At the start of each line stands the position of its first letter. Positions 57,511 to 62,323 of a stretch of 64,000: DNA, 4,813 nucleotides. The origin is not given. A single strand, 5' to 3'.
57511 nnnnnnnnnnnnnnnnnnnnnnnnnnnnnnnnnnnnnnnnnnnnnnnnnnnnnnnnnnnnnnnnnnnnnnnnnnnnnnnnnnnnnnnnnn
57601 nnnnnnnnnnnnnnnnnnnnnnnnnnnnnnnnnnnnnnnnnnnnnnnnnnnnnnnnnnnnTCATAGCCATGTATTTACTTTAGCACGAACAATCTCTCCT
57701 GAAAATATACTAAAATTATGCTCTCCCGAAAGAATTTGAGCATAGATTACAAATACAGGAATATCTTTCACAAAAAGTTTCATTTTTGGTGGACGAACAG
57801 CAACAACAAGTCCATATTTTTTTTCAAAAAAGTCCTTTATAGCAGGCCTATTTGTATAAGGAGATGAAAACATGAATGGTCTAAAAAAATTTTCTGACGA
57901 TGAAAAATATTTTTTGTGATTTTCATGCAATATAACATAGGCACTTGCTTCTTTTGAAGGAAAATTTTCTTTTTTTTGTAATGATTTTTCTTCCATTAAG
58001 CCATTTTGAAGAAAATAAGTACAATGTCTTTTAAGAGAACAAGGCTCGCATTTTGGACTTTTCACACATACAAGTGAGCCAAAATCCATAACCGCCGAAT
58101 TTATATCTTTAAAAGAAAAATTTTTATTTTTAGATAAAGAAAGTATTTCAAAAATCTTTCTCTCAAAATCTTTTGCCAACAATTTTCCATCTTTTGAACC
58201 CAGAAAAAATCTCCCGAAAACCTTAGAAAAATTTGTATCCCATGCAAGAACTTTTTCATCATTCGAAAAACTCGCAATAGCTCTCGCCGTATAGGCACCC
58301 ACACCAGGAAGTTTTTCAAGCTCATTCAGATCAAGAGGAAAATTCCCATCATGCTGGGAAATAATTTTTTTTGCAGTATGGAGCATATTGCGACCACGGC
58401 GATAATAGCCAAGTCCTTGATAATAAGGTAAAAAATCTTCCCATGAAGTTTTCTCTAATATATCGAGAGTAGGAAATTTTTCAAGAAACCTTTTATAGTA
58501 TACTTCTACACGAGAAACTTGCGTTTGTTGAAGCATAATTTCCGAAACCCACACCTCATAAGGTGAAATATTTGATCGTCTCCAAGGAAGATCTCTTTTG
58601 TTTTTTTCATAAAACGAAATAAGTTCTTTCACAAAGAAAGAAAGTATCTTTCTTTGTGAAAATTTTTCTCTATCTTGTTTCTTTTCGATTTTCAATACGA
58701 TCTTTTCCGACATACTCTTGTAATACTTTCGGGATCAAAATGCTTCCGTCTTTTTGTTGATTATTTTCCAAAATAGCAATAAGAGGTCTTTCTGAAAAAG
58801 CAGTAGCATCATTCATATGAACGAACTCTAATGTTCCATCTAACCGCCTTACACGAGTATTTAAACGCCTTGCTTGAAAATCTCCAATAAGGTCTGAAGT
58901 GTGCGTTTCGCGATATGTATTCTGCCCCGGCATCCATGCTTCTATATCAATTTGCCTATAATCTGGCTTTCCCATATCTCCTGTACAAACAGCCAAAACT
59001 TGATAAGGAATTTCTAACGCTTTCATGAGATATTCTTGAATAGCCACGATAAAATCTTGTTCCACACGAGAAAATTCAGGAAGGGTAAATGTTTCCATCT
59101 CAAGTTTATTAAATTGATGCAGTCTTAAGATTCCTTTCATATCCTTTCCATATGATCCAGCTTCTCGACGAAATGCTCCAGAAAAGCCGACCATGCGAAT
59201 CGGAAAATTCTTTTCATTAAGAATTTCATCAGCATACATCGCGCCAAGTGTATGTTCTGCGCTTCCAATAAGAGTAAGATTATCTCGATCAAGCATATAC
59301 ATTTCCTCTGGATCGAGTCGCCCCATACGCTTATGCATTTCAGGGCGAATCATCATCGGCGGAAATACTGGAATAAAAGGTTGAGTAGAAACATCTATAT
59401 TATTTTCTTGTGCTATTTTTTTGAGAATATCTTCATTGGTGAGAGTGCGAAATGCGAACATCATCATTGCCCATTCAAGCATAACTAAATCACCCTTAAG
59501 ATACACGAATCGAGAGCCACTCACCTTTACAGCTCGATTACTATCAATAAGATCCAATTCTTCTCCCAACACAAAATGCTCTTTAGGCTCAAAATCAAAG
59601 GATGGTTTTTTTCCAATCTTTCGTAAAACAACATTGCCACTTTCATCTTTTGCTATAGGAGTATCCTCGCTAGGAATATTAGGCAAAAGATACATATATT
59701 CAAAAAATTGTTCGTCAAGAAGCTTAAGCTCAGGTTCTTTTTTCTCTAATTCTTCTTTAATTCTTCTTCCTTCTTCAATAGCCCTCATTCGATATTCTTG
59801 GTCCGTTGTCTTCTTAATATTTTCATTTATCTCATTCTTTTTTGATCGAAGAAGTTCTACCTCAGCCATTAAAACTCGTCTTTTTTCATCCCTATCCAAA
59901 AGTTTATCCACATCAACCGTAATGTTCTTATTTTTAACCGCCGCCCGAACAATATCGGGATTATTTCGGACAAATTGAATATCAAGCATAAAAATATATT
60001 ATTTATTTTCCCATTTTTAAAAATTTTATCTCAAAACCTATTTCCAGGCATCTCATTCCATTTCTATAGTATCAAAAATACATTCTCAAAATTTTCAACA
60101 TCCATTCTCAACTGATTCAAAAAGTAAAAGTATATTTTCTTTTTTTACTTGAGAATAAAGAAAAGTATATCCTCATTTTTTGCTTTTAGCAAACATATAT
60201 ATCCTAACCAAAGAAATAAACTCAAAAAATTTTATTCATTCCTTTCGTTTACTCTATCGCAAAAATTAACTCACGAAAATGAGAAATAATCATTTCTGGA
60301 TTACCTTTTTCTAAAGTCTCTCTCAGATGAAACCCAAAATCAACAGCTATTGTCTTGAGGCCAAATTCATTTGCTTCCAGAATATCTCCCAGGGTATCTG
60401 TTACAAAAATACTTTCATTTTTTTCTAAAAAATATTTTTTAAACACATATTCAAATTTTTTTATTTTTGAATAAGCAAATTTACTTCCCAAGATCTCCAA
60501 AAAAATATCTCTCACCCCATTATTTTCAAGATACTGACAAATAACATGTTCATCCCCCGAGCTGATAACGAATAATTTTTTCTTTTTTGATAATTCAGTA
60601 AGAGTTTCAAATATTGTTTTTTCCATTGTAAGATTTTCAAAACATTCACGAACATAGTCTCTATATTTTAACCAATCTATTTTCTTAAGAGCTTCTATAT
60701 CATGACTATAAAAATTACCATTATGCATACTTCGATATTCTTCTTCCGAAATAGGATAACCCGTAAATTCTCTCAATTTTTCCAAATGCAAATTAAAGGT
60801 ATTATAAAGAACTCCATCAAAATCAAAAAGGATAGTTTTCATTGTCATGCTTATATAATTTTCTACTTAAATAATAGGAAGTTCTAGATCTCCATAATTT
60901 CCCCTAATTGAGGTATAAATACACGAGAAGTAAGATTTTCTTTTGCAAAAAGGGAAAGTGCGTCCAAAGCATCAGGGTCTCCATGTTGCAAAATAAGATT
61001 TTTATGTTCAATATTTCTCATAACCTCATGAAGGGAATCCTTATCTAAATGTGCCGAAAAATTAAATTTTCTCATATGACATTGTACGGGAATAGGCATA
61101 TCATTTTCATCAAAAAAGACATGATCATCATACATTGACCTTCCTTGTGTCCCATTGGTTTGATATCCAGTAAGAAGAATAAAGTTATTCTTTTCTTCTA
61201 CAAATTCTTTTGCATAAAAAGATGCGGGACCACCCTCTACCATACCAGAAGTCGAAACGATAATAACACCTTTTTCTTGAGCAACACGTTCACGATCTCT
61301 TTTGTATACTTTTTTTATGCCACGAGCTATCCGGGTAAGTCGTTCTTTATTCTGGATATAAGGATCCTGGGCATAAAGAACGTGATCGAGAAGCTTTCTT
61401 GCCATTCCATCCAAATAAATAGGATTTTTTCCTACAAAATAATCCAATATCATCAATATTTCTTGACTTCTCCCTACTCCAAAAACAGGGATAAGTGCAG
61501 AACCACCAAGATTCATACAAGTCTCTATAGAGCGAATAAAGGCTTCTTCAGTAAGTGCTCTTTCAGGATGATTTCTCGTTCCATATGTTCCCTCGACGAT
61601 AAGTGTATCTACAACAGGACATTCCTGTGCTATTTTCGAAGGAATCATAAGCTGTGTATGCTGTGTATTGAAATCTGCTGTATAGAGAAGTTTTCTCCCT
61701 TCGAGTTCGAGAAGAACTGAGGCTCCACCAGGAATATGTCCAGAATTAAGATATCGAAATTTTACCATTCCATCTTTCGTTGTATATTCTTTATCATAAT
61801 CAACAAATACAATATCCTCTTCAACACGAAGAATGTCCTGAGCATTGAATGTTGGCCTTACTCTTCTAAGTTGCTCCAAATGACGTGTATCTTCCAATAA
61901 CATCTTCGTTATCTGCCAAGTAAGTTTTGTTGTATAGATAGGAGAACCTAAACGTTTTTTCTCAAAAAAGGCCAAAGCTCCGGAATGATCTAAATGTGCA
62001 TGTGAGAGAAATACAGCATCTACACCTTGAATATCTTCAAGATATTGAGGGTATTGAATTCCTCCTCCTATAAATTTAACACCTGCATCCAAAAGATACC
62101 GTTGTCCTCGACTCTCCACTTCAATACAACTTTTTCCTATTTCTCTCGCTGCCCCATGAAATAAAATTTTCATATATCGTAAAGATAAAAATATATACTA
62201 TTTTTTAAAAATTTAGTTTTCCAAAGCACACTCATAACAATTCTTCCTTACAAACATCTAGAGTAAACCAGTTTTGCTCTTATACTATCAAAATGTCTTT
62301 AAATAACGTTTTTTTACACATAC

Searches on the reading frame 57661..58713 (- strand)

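Call 62: search_protein_families(library=pfam, proteins=[window:57661-58713:-], max_evalue=0.0001)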
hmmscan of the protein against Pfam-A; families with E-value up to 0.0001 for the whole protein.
window:57661-58713:- (350 aa): 2 families
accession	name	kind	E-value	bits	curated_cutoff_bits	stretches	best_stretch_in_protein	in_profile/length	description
PF00730.31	HhH-GPD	-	6.3e-14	52.7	26.2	1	56-180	1-99/108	HhH-GPD superfamily base excision DNA repair protein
PF00633.29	HHH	-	1e-06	28.7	24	1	122-149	3-30/30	Helix-hairpin-helix motif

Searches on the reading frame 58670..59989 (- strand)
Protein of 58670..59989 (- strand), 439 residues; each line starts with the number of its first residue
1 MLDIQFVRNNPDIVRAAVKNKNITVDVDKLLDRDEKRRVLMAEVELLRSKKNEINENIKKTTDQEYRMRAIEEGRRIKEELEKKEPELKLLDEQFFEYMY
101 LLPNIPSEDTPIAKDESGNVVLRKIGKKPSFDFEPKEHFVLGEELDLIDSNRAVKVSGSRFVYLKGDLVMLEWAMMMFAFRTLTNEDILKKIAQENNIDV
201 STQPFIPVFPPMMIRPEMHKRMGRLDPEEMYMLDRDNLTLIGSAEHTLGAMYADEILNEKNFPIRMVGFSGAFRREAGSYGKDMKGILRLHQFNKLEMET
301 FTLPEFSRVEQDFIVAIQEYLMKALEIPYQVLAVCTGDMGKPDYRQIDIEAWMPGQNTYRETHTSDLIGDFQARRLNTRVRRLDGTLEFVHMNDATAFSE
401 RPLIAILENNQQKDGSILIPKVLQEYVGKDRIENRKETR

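Call 62: search_protein_families(library=pfam, proteins=[window:58670-59989:-], max_evalue=0.0001)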
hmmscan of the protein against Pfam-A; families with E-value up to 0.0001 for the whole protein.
window:58670-59989:- (439 aa): 2 families
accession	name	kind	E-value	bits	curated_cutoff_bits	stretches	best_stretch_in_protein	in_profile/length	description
PF00587.30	tRNA-synt_2b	-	2.6e-28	99.8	29.3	1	235-410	8-179/179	tRNA synthetase class II core domain (G, H, P, S and T)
PF02403.27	Seryl_tRNA_N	-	1.3e-23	83.7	28.2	1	1-106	1-108/108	Seryl-tRNA synthetase N-terminal domain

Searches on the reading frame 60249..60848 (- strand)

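Call 62: search_protein_families(library=pfam, proteins=[window:60249-60848:-], max_evalue=0.0001)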
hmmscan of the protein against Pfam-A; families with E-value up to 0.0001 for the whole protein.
window:60249-60848:- (199 aa): 3 families
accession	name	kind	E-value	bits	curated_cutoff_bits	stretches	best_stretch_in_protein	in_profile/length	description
PF13419.12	HAD_2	-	1.1e-18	68.4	23.8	1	6-169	1-178/178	Haloacid dehalogenase-like hydrolase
PF00702.32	Hydrolase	-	6.1e-09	37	26.4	1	3-163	1-191/191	haloacid dehalogenase-like hydrolase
PF13242.12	Hydrolase_like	-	8.8e-07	29.2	22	1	132-194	10-75/75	HAD-hyrolase-like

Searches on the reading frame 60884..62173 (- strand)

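Call 62: search_protein_families(library=pfam, proteins=[window:60884-62173:-], max_evalue=0.0001)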
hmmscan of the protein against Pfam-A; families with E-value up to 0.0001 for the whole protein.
window:60884-62173:- (429 aa): 5 families
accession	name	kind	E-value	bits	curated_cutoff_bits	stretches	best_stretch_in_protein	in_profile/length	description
PF10996.14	Beta-Casp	-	6.9e-16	59.3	27.7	1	237-346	2-119/120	Beta-Casp domain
PF16661.11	Lactamase_B_6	-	3e-11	43.5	27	1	43-176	27-170/193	Metallo-beta-lactamase superfamily domain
PF12706.13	Lactamase_B_2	-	7.2e-11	42.5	27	1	25-203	2-172/200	Beta-lactamase superfamily domain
PF00753.33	Lactamase_B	-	8.9e-11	42.5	22.7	1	15-179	7-161/196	Metallo-beta-lactamase superfamily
PF07521.17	RMMBL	-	3.6e-10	40.1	21.6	1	361-421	2-63/63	Zn-dependent metallo-hydrolase RNA specificity domain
